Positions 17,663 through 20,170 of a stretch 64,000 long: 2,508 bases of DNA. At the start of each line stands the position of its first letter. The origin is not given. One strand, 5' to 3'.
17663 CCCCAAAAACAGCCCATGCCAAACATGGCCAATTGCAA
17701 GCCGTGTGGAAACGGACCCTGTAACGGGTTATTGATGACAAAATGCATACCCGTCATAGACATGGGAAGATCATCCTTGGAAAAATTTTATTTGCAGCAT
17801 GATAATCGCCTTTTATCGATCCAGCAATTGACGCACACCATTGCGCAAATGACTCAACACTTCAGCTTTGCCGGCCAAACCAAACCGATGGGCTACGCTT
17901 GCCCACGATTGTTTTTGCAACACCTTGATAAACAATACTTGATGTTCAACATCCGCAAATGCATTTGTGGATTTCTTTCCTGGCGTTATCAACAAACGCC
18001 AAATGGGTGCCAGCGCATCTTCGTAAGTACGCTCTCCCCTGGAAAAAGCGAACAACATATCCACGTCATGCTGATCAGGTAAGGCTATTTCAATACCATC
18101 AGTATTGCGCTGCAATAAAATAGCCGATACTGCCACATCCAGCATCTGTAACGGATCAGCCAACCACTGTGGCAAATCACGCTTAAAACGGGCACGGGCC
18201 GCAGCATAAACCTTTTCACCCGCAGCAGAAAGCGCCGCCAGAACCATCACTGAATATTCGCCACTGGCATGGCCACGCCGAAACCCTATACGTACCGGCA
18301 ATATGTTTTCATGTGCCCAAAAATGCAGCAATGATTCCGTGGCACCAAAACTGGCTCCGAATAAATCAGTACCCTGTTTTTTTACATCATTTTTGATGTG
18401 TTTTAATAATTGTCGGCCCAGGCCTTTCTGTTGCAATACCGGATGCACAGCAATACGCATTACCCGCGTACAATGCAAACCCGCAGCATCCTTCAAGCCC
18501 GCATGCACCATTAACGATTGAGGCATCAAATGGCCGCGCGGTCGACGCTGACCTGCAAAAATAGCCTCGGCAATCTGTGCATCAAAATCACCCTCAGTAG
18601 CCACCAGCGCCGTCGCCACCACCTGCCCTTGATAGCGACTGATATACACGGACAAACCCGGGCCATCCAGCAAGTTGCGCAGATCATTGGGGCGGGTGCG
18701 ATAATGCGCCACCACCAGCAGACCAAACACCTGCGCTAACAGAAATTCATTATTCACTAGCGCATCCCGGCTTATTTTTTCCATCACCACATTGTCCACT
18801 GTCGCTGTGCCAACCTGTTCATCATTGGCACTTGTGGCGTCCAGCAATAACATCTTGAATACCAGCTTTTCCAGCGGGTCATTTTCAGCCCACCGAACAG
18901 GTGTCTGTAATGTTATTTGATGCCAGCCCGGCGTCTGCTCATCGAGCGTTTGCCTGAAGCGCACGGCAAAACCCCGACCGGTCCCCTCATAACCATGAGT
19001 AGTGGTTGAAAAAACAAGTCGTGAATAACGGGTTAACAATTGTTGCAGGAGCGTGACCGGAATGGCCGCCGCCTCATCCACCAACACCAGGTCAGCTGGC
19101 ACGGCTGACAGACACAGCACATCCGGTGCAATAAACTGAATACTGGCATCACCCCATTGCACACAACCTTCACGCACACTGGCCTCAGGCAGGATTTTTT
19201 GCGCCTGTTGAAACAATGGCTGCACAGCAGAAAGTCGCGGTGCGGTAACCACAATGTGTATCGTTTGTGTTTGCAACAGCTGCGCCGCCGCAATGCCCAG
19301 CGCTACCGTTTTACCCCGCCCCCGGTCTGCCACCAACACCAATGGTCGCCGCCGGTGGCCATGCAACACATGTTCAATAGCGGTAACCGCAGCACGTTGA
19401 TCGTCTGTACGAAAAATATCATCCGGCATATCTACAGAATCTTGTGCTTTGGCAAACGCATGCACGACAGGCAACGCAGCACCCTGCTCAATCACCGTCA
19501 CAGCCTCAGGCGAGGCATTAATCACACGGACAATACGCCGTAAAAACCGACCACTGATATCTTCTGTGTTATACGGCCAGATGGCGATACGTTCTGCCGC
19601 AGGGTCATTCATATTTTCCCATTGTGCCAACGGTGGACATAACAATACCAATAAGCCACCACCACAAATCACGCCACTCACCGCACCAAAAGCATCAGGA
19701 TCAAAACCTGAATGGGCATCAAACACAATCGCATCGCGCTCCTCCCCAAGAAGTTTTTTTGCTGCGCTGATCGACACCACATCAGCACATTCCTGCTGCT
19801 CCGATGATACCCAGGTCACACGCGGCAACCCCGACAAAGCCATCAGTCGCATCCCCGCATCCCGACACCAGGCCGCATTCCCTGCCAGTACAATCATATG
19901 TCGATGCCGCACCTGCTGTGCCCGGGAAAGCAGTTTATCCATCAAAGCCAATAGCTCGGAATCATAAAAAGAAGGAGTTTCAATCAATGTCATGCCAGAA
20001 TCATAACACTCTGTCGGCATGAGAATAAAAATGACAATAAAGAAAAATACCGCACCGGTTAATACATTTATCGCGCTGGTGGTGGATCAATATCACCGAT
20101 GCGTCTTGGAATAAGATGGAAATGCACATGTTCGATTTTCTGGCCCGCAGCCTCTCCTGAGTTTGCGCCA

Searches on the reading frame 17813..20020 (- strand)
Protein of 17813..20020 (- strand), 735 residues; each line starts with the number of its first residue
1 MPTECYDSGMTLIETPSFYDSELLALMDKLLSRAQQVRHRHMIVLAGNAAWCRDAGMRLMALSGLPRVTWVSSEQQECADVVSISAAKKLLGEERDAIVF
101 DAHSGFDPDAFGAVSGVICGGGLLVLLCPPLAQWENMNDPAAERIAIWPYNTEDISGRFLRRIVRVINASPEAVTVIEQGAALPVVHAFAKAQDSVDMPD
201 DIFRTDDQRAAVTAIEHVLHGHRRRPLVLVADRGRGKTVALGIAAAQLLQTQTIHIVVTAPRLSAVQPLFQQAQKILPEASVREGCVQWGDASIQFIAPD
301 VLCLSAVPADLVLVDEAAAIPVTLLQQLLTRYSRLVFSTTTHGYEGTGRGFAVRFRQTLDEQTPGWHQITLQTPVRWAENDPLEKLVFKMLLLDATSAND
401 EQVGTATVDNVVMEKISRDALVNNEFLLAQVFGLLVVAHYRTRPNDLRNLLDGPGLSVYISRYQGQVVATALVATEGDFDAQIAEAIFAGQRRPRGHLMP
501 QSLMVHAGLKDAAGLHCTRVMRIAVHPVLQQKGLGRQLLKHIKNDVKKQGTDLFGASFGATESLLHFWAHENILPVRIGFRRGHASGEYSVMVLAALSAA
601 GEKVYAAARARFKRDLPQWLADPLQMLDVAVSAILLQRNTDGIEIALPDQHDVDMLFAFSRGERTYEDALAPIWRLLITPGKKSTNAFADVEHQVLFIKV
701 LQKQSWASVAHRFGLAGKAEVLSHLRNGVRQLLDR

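Call 47: search_protein_families(library=pfam, proteins=[window:17813-20020:-], max_evalue=0.0001)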
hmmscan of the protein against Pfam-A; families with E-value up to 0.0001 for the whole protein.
window:17813-20020:- (735 aa): 6 families
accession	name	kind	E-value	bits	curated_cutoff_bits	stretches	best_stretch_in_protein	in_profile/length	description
PF05127.21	NAT10_TcmA_helicase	-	1.7e-57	194.6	22.7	1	228-394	1-176/176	RNA cytidine acetyltransferase NAT10/TcmA, helicase domain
PF08351.18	TmcA_N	-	3.2e-22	79.7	22.7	1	28-173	4-174/178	tRNA(Met) cytidine acetyltransferase TmcA, N-terminal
PF13718.12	GNAT_acetyltr_2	-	1.2e-21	77.6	24.6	2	431-548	2-127/229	GNAT acetyltransferase 2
PF17176.10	tRNA_bind_3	-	6.8e-08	33.3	27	1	601-733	1-113/119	tRNA-binding domain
PF13604.12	AAA_30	-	2e-05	24.8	27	1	207-333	5-113/191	AAA domain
PF13508.13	Acetyltransf_7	-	5.1e-05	24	27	0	518-550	30-61/84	Acetyltransferase (GNAT) domain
